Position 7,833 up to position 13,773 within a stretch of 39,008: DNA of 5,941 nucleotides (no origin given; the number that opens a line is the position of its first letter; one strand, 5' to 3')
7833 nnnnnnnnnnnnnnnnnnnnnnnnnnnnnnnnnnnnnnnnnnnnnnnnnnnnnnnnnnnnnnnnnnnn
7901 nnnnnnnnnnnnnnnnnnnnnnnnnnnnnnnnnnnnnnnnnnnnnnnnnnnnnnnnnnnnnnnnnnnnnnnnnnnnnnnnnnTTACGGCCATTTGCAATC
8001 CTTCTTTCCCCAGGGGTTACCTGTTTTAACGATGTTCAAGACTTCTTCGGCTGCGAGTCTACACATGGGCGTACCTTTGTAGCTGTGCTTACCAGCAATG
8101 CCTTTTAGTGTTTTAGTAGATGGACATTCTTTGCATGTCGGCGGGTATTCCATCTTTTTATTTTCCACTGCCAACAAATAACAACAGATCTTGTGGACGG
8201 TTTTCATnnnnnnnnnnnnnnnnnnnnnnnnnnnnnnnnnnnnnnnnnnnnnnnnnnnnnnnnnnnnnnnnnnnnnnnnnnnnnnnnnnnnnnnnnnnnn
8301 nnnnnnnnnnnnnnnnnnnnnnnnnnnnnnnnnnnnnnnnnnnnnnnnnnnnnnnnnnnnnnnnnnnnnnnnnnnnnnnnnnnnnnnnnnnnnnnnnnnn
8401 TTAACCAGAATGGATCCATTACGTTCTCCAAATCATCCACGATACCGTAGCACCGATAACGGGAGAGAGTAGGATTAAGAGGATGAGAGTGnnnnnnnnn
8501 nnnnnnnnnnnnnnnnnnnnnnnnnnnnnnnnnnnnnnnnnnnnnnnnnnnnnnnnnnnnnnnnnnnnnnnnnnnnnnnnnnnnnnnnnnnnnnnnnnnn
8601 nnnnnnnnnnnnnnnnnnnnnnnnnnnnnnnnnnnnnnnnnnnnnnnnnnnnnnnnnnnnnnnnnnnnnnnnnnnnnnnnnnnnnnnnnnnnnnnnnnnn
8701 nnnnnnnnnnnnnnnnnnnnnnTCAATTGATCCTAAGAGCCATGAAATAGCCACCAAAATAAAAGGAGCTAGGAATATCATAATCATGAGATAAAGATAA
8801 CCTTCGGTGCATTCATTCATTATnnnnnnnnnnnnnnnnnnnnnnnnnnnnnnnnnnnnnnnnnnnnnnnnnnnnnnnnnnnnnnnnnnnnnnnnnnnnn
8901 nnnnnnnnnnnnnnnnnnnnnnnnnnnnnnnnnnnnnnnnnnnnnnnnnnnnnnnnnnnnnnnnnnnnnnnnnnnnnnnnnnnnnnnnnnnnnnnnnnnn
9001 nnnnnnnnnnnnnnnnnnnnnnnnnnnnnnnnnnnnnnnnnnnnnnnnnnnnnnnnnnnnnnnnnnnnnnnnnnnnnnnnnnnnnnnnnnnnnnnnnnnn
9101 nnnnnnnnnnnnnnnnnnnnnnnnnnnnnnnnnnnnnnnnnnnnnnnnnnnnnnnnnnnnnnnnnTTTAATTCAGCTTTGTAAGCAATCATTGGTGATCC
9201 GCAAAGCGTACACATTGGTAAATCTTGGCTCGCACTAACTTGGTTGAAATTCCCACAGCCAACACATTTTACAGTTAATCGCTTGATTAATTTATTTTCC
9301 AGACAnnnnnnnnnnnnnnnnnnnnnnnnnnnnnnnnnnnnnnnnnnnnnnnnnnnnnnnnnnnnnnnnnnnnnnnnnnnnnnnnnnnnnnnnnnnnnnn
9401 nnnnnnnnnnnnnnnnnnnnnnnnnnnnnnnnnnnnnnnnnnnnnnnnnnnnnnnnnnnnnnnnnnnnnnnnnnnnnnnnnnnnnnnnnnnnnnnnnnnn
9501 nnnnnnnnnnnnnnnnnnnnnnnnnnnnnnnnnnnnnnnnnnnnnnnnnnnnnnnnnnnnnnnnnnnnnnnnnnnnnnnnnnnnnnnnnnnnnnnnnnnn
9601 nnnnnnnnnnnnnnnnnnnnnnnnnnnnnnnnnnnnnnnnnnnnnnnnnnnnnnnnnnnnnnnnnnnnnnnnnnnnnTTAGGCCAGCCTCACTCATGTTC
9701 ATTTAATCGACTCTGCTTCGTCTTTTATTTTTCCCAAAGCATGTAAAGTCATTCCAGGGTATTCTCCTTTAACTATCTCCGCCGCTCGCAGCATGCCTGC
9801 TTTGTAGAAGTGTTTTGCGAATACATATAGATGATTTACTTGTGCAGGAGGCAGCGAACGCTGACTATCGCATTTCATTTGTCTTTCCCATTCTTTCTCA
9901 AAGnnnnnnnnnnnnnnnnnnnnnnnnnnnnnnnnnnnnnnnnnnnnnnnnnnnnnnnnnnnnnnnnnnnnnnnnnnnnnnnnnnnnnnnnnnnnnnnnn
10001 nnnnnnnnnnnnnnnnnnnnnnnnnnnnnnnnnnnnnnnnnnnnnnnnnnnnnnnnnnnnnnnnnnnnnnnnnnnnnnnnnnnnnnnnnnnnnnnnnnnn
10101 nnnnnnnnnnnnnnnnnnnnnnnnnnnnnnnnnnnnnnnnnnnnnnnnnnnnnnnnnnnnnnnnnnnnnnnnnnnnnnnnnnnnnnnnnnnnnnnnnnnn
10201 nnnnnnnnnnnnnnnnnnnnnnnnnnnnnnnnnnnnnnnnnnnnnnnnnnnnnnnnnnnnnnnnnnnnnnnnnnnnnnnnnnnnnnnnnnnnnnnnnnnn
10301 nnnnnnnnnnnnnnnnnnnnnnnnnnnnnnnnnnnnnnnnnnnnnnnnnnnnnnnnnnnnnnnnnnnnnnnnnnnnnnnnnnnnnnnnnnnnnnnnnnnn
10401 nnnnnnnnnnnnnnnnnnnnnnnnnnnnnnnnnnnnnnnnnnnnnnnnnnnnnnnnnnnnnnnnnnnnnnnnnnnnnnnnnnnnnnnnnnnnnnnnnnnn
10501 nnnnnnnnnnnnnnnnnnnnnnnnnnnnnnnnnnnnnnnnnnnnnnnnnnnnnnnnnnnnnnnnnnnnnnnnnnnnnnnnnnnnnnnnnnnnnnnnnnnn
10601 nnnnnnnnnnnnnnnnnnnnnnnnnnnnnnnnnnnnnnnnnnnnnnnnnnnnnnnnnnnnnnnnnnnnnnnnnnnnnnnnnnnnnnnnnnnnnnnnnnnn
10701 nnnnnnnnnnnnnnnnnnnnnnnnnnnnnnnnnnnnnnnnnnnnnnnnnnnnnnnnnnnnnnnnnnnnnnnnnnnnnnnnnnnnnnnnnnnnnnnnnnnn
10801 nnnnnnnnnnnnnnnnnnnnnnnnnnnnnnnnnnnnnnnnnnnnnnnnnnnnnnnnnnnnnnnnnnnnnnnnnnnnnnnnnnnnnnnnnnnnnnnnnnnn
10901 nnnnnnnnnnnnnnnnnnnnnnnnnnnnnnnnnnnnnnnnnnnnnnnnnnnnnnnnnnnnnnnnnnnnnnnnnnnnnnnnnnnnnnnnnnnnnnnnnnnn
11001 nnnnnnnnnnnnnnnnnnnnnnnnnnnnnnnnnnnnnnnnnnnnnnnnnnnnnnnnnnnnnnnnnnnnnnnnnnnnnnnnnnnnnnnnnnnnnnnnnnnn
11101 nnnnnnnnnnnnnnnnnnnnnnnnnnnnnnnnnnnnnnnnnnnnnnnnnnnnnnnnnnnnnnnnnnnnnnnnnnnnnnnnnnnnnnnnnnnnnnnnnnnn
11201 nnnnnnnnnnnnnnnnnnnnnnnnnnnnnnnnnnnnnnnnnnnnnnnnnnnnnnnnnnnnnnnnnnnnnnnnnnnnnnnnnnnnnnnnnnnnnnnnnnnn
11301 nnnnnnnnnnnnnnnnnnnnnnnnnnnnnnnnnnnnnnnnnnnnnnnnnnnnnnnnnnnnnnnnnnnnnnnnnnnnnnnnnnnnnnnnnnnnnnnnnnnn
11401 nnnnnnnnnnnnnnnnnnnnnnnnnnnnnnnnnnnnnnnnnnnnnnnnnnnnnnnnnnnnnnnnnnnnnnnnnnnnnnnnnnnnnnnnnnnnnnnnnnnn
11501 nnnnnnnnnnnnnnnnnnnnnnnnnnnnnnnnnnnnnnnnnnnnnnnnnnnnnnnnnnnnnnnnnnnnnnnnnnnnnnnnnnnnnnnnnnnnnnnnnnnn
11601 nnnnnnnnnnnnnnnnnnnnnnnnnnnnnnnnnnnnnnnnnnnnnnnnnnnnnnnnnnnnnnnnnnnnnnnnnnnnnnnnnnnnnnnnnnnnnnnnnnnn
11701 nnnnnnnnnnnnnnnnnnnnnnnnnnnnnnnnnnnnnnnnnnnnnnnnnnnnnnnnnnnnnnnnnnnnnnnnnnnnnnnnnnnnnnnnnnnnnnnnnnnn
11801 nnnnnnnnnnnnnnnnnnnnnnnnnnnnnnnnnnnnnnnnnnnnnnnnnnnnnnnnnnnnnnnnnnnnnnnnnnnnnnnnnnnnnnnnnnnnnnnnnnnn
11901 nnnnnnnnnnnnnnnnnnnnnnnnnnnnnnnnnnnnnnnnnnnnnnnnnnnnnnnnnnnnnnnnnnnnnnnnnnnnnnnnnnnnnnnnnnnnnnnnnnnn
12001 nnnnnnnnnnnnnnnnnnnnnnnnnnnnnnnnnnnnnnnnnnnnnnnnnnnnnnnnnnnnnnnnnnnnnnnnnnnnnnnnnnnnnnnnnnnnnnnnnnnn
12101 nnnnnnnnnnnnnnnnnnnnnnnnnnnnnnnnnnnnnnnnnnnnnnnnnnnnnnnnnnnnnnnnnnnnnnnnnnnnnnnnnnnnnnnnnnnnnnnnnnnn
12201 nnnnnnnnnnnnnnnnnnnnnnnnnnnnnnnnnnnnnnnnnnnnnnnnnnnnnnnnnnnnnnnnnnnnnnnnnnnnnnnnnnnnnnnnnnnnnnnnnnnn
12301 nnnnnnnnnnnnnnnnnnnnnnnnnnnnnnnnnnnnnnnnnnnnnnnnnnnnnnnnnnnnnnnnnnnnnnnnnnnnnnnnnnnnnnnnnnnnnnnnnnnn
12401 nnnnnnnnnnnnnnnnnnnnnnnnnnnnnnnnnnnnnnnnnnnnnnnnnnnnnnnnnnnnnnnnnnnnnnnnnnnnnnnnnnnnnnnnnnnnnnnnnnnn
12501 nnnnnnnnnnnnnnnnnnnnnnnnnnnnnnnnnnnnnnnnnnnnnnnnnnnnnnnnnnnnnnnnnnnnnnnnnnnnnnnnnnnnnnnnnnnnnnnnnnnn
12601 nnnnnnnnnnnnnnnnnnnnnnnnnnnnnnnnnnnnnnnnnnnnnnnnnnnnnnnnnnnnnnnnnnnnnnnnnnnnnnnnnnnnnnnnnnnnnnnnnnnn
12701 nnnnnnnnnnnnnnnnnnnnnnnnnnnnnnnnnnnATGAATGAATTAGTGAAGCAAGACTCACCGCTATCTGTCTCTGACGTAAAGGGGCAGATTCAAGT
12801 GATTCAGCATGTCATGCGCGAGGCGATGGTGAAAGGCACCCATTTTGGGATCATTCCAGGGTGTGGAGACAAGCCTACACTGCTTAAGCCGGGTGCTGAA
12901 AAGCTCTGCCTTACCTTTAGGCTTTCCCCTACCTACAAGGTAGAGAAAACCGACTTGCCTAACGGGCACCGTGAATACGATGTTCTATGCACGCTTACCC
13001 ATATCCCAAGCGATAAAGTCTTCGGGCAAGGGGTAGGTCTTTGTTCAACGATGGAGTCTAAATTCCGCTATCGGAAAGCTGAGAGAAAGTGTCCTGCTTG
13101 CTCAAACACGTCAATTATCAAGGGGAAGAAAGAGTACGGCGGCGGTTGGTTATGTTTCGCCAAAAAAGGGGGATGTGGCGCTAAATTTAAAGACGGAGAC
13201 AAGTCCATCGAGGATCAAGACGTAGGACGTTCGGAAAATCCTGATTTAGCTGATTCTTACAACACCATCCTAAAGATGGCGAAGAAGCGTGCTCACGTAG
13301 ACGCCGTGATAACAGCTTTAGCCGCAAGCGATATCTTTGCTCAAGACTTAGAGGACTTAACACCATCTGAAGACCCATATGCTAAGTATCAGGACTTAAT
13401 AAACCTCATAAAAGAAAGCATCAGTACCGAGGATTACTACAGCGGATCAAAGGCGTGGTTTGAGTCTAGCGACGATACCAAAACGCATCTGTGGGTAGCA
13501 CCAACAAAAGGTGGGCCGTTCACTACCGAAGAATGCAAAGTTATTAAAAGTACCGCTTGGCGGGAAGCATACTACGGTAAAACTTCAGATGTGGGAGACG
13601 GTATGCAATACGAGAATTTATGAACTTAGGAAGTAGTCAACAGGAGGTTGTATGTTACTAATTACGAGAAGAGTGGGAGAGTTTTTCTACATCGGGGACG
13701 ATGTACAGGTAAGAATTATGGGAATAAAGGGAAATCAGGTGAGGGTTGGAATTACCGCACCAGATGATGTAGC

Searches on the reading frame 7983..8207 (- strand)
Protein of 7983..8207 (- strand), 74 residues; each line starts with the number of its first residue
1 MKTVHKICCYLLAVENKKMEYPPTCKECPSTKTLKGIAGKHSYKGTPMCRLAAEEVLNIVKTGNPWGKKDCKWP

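Call 9: search_protein_families(library=pfam, proteins=[window:7983-8207:-], max_evalue=0.1)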
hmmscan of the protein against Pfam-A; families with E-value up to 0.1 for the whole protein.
window:7983-8207:- (74 aa): 1 family
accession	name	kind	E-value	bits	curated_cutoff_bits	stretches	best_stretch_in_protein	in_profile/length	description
PF00648.27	Peptidase_C2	-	0.0094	15.5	23.8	1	14-70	199-246/297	Calpain family cysteine protease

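Call 10: search_protein_families(library=phrogs, proteins=[window:7983-8207:-], max_evalue=0.1)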
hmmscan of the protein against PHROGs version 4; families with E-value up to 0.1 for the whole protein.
window:7983-8207:- (74 aa): 2 families
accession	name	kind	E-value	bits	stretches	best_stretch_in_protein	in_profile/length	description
phrog_33203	-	unknown function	0.015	16.3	1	19-28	9-18/40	-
phrog_9825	-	unknown function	0.066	14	0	15-28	5-18/56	-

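Call 14: find_related_loci(query=window:7983-8207:-, collection=viral_contigs, flank=4000)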
Query window:7983-8207:- (74 aa) in viral_contigs; peptide patterns used: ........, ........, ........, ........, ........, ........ (x = any residue, [..] = any of these).
2 stretches matched a pattern, but none encodes a relative of the query by tblastn (E <= 1e-3).

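Call 16: find_homologous_proteins(query=window:7983-8207:-, max_evalue=0.01)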
Query window:7983-8207:-: no candidate shares three 5-residue words with the query. No homologue found.

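Call 49: search_protein_representatives(protein=window:7983-8207:-)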
Query: 74 residues. Proteins with E-value up to 0.001 (for the whole library): 13; up to 1e-10: 1; up to 1e-30: 0. The best 13 are listed.
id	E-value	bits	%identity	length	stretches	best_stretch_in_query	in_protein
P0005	3.6e-11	59.0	46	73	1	1-74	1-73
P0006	3.6e-10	55.9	55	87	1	1-74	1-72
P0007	1.6e-08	50.7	52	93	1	1-69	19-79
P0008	9.4e-08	48.2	49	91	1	1-69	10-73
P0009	1.7e-07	47.3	56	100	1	1-69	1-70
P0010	2.5e-07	46.8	47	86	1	1-70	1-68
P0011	1.5e-06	44.3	49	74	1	1-70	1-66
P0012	1.6e-06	44.3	43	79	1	1-74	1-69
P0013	1.3e-05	41.4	48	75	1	2-74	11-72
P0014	2.1e-05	40.7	38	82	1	1-74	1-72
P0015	3.5e-05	40.0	44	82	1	1-69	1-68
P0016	9.4e-05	38.6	31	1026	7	15-48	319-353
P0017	4.1e-04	36.6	48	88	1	1-69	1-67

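Call 53: find_encoding_contigs(protein=P0005, flank=3000)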
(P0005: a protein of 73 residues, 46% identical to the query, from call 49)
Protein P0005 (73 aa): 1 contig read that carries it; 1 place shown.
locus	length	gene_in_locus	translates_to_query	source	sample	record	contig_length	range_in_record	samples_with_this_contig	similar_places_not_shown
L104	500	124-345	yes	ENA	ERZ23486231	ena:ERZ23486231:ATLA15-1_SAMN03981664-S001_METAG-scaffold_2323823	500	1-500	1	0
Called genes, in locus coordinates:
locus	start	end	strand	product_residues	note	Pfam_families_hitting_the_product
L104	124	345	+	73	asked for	-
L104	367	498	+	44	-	?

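Call 54: find_encoding_contigs(protein=P0006, flank=3000)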
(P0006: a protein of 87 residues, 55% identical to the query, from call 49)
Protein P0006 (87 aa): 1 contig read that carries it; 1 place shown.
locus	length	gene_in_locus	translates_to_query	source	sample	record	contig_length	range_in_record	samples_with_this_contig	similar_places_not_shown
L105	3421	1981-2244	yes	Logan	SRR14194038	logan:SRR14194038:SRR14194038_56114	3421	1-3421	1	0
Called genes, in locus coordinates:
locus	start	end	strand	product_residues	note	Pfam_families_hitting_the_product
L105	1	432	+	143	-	?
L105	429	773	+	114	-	-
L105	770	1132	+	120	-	-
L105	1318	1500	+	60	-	-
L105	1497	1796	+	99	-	-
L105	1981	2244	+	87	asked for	-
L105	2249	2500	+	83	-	-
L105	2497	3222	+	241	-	PF25187:Acb3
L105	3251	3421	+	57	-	?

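Call 55: find_related_loci(query=A2, collection=viral_contigs, flank=3000)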
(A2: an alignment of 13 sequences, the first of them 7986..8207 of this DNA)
Query A2 (74 aa) in viral_contigs; peptide patterns used: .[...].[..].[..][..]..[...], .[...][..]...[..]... (x = any residue, [..] = any of these).
16 stretches matched a pattern, but none encodes a relative of the query by tblastn (E <= 1e-3).

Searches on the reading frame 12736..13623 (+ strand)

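Call 66: search_protein_families(library=phrogs, proteins=[window:12736-13623:+], max_evalue=0.001)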
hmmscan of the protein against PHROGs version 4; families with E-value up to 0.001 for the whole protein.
window:12736-13623:+ (295 aa): 1 family
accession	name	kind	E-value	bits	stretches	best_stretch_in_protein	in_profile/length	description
phrog_10048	-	unknown function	1.9e-51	175.9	1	13-211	25-172/273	-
